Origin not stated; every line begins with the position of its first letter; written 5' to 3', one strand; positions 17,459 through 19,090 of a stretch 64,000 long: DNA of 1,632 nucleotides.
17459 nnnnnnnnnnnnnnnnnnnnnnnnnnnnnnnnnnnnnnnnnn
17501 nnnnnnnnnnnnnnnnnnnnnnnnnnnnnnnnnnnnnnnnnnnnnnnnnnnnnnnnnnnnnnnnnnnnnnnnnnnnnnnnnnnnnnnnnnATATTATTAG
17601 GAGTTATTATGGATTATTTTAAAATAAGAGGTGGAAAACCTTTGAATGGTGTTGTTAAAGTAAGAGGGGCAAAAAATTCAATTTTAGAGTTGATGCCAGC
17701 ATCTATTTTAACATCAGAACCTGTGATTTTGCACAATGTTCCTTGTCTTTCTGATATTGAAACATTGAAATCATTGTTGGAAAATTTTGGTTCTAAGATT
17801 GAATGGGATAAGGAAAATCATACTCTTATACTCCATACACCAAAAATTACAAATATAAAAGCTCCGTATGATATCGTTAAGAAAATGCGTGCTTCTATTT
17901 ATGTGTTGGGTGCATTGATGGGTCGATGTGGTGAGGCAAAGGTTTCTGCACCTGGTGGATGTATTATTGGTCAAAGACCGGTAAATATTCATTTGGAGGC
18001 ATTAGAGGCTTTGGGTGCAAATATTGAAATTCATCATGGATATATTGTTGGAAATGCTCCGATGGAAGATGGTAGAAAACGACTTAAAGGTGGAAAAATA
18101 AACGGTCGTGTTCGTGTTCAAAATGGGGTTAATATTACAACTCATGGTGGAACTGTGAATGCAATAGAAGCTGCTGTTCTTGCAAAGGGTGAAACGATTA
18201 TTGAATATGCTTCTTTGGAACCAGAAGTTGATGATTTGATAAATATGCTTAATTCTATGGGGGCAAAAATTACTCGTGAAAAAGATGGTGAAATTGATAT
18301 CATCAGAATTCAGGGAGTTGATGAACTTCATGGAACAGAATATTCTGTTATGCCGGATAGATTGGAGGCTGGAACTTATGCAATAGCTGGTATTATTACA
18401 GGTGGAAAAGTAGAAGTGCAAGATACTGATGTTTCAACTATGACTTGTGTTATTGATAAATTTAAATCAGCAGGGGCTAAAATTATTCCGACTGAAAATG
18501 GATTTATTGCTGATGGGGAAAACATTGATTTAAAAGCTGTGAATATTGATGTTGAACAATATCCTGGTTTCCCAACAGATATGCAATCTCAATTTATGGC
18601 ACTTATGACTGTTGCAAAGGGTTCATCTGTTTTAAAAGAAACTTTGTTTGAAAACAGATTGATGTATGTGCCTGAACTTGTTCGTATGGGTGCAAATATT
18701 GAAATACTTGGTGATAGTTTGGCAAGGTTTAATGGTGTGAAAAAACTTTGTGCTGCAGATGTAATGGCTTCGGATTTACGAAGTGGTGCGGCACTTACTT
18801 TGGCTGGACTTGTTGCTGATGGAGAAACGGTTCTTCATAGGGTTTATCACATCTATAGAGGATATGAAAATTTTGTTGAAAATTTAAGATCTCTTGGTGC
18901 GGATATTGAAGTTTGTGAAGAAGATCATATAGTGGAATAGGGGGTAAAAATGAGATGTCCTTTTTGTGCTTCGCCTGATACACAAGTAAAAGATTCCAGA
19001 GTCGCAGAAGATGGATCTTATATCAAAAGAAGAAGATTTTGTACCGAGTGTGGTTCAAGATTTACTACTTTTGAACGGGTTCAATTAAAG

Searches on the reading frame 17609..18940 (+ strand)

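Call 88: search_protein_families(library=pfam, proteins=[window:17609-18940:+], max_evalue=1e-8)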
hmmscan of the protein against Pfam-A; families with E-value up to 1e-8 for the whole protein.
window:17609-18940:+ (443 aa): 1 family
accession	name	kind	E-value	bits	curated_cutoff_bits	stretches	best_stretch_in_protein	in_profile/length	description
PF00275.25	EPSP_synthase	-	2.3e-93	313.7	22.8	1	7-426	2-417/417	EPSP synthase (3-phosphoshikimate 1-carboxyvinyltransferase)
